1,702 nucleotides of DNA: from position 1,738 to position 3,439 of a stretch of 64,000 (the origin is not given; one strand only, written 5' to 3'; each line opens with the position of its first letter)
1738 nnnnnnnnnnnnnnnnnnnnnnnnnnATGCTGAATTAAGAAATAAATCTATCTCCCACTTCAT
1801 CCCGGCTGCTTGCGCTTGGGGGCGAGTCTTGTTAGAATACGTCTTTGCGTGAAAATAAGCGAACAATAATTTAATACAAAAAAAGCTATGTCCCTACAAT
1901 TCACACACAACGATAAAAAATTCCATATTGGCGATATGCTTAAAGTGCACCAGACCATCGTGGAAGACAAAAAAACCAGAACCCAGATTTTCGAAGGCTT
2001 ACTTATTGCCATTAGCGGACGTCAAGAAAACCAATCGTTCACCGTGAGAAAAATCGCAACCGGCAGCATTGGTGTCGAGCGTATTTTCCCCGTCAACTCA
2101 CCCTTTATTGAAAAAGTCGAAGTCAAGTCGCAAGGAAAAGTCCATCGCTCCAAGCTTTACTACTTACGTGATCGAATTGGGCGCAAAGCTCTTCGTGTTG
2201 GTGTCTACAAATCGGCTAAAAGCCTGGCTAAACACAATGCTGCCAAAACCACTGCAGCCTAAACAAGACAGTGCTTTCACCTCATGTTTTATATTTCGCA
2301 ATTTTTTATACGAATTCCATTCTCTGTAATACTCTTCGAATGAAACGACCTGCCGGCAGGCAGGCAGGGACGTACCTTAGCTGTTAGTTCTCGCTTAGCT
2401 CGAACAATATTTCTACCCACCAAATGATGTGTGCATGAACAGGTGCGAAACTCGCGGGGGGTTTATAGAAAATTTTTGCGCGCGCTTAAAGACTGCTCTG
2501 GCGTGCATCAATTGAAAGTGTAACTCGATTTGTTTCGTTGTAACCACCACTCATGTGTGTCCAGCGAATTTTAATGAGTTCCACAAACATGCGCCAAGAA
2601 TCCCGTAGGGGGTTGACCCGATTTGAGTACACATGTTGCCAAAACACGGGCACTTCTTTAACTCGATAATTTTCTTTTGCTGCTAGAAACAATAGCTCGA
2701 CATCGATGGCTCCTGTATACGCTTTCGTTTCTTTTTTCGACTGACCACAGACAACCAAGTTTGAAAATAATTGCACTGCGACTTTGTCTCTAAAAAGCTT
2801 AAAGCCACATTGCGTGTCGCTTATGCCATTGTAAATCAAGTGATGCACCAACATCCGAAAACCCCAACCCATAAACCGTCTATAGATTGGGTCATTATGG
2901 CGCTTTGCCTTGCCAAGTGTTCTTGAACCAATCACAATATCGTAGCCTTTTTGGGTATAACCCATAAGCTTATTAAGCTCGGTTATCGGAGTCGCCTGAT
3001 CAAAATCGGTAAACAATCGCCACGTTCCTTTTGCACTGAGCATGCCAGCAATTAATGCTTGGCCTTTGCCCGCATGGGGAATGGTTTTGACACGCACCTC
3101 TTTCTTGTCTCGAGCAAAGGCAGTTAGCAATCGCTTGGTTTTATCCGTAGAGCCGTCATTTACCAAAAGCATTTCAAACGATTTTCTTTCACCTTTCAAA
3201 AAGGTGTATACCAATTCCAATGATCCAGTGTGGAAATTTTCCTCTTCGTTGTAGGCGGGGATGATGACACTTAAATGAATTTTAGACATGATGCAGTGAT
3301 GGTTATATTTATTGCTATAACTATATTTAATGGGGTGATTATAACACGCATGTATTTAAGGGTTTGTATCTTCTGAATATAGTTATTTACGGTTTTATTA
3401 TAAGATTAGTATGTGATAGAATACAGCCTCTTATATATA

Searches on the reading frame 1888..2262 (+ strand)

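Call 45: search_protein_families(library=pfam, proteins=[window:1888-2262:+], max_evalue=0.01)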
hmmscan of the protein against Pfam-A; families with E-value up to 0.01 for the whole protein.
window:1888-2262:+ (124 aa): 1 family
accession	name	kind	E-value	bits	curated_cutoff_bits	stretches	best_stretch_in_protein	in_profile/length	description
PF01245.26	Ribosomal_L19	-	1.7e-34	118.5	22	1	7-101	13-106/111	Ribosomal protein L19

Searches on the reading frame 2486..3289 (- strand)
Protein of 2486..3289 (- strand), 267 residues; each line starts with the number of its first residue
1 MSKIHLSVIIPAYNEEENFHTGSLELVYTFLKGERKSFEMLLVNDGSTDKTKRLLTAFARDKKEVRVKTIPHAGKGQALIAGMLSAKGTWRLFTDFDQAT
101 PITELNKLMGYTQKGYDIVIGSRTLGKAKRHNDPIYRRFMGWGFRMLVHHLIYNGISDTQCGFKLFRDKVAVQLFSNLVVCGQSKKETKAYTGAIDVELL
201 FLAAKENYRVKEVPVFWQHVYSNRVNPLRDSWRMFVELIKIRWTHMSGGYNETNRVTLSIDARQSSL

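Call 8: search_protein_families(library=pfam, proteins=[window:2486-3289:-], max_evalue=0.01)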
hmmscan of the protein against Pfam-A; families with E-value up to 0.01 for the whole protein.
window:2486-3289:- (267 aa): 3 families
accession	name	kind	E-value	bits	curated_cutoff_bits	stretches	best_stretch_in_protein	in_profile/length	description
PF00535.33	Glycos_transf_2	-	1.5e-22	80.8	23.3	1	7-172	1-165/168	Glycosyl transferase family 2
PF10111.15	Glyco_tranf_2_2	-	0.0003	20.8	27.3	1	7-108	1-102/276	Glycosyltransferase like family 2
PF13641.12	Glyco_tranf_2_3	-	0.00094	19.7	27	1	6-154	3-155/230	Glycosyltransferase like family 2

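Call 52: search_protein_families(library=ncbifam, proteins=[window:2486-3289:-], max_evalue=0.0001)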
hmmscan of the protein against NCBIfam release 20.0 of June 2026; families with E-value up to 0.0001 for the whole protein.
window:2486-3289:- (267 aa): 13 families
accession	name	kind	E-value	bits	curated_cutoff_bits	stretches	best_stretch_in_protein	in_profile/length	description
NF047588.1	GlcsyltransPgfSStrep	equivalog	6.9e-19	68.2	500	1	5-174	2-166/308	glycosyltransferase PgfS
NF007986.1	PRK10714.1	equivalog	1.8e-14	53.5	529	1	5-170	7-168/316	undecaprenyl-phosphate 4-deoxy-4-formamido-L-arabinose transferase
NF007482.0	PRK10073.1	equivalog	1.4e-12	47.3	423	1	3-111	5-109/334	glycosyltransferase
NF041391.1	DPhHxTase_Halo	equivalog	8.5e-11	41.2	375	1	40-219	26-185/213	dolichyl-phosphate hexose transferase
NF041875.1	EPS_EpsD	equivalog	1.2e-10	41.3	370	1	6-141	1-133/325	exopolysaccharide biosynthesis glycosyltransferase EpsD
TIGR03937.1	PgaC_IcaA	equivalog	4.3e-10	39.1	422.3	1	6-92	47-130/407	poly-beta-1,6-N-acetyl-D-glucosamine synthase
TIGR04182.1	glyco_TIGR04182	equivalog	7.1e-09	35.5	325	1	7-241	3-217/293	S-layer glycoprotein N-glycosyltransferase AglJ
TIGR04283.1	glyco_like_mftF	equivalog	7.8e-09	35.4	182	1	6-103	1-88/221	TIGR04283 family arsenosugar biosynthesis glycosyltransferase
NF058614.1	PPMAGASynPpgS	equivalog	4.5e-08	32.8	370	1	8-215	4-194/226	polyprenyl-phospho-N-acetylgalactosaminyl synthase PpgS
NF047683.1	TeichurnBiosyTuaG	equivalog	1.2e-07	31.6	400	1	5-114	7-113/252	teichuronic acid biosynthesis protein TuaG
NF010496.0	PRK13915.1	equivalog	2.4e-06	26.8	262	1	5-101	32-130/307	glucosyl-3-phosphoglycerate synthase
NF050050.1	ProtGlycPglI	equivalog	4.6e-06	26.2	500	1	5-127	3-123/306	GalNAc(5)-diNAcBac-PP-undecaprenol beta-1,3-glucosyltransferase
NF038302.1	EPS_HpsE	equivalog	3.2e-05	23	300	1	5-100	2-99/307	hormogonium polysaccharide biosynthesis glycosyltransferase HpsE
